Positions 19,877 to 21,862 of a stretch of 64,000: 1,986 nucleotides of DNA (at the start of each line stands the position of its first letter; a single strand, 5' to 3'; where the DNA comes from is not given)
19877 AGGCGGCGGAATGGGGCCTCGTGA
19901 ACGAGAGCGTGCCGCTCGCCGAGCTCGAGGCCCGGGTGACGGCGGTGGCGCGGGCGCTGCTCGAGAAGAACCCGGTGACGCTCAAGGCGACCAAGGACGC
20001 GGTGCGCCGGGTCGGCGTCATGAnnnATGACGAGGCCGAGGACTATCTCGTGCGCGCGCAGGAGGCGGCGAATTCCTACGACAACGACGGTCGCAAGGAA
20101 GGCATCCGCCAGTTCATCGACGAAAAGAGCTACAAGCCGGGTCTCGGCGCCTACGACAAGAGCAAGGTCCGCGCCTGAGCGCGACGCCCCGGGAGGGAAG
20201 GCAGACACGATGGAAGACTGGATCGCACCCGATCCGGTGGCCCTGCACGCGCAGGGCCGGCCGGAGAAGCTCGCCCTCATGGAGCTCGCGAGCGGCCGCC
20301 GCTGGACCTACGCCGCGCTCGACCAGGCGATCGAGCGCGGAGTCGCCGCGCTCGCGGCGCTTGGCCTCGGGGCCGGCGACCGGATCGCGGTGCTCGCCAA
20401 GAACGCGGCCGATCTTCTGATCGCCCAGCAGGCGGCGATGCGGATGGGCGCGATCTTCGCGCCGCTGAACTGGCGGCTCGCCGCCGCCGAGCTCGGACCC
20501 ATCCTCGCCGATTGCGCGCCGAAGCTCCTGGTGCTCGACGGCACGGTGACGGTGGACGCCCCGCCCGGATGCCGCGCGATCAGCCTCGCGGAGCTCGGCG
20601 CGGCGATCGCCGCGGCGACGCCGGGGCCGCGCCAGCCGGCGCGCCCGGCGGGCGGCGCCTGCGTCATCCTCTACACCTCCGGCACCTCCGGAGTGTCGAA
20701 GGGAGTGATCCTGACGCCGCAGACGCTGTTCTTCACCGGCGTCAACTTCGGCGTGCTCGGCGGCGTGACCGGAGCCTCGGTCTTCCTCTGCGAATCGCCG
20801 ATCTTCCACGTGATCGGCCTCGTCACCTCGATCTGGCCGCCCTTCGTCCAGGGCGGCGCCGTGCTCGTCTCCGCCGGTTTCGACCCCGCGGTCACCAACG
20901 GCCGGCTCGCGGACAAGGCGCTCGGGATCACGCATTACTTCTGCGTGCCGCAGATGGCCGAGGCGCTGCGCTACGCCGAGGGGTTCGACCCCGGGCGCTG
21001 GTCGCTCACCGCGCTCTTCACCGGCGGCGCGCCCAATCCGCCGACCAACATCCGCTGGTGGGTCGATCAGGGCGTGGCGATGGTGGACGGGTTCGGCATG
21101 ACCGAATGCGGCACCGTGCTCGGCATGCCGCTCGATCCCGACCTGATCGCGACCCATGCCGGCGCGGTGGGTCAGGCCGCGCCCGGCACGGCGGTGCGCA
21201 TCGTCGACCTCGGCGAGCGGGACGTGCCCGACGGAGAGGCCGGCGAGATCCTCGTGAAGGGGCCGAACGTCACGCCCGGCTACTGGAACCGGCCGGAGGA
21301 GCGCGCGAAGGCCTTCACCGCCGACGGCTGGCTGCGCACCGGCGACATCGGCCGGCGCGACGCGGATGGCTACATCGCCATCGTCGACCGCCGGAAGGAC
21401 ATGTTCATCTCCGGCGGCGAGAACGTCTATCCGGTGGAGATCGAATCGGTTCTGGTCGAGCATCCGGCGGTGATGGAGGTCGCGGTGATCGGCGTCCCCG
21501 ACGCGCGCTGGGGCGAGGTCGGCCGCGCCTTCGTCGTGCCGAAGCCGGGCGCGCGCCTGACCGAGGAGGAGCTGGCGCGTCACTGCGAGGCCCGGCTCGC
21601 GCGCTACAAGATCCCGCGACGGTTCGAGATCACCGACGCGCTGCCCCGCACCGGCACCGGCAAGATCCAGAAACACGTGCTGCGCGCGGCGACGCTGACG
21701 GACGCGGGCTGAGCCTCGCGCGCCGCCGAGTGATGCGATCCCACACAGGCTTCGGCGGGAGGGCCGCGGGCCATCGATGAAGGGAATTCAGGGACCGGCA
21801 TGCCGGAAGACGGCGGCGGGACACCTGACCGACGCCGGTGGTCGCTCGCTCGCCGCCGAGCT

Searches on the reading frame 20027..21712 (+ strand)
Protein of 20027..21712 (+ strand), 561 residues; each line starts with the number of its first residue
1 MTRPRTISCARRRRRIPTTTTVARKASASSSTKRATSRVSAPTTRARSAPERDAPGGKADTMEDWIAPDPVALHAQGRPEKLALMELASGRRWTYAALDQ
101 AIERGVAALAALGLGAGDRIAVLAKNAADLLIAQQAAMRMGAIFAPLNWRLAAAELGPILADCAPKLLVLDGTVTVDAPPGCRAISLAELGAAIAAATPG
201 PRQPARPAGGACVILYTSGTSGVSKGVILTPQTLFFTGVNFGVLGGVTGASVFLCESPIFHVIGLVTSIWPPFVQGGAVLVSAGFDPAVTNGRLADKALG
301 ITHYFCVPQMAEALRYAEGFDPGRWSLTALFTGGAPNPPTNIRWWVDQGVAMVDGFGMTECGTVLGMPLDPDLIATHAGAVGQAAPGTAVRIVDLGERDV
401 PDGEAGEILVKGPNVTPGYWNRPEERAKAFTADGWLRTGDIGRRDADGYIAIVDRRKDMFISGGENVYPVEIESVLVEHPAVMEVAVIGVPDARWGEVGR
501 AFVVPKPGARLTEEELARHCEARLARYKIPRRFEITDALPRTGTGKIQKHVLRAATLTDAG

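Call 25: search_protein_families(library=pfam, proteins=[window:20027-21712:+])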
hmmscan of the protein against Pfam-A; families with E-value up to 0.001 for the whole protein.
window:20027-21712:+ (561 aa): 2 families
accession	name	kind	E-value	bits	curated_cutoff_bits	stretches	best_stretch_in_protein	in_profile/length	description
PF00501.34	AMP-binding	-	1.1e-67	229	29.9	1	74-420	4-384/384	AMP-binding enzyme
PF13193.12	AMP-binding_C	-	2.6e-25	89.6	24.5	1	471-546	1-76/76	AMP-binding enzyme C-terminal domain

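Call 83: search_protein_families(library=ncbifam, proteins=[window:20027-21712:+], max_evalue=1e-10)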
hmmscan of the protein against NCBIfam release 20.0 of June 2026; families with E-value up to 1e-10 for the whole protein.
window:20027-21712:+ (561 aa): 100 families (the best 25 are shown)
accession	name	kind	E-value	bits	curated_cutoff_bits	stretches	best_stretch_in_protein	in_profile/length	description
NF006572.0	PRK09088.1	equivalog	1.5e-199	663.8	696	1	69-558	5-489/491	acyl-CoA synthetase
NF004837.0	PRK06187.1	subfamily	8.2e-117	390.6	476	1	74-556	17-522/531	long-chain-fatty-acid--CoA ligase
NF005307.0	PRK06839.1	equivalog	4.5e-101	338.9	748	1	75-553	12-490/496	o-succinylbenzoate--CoA ligase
NF005702.0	PRK07514.1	subfamily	7.6e-93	311.6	558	1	80-555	17-499/506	malonyl-CoA synthase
NF052269.1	Staph_lig_FadD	equivalog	7.6e-92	308.2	650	2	212-554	153-491/499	long-chain-fatty-acid--CoA ligase FadD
NF002966.0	PRK03640.1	equivalog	1.9e-91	307.1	556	1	74-555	11-479/483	o-succinylbenzoate--CoA ligase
NF005801.1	PRK07656.1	equivalog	6.3e-89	298.9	657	2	213-553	168-500/500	FadD3 family acyl-CoA ligase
NF006182.0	PRK08316.1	subfamily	2.2e-88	297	663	1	74-555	20-516/523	fatty acyl-CoA synthetase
NF004797.0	PRK06145.1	equivalog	3.1e-87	293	850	1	70-555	7-494/499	acyl-CoA synthetase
NF009233.0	PRK12583.1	subfamily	7.2e-85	285.4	832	2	210-557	202-551/558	fatty acid CoA ligase family protein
NF005857.1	PRK07786.1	exception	2.9e-84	283.4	733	1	71-554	15-510/513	fatty-acid--CoA ligase FadD5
NF052580.1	Str24CoAsynCasG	equivalog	3e-81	273.4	750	1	90-551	63-545/548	steroid-24-oyl-CoA synthetase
NF005676.0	PRK07470.1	equivalog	3.4e-81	273.5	774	1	75-555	30-528/544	acyl-CoA synthetase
NF004114.0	PRK05605.1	equivalog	6e-79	265.9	766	1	205-555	217-568/575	long-chain-fatty-acid--CoA ligase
NF006181.0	PRK08314.1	subfamily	1.4e-78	264.6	705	1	209-553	204-551/563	long-chain-fatty-acid--CoA ligase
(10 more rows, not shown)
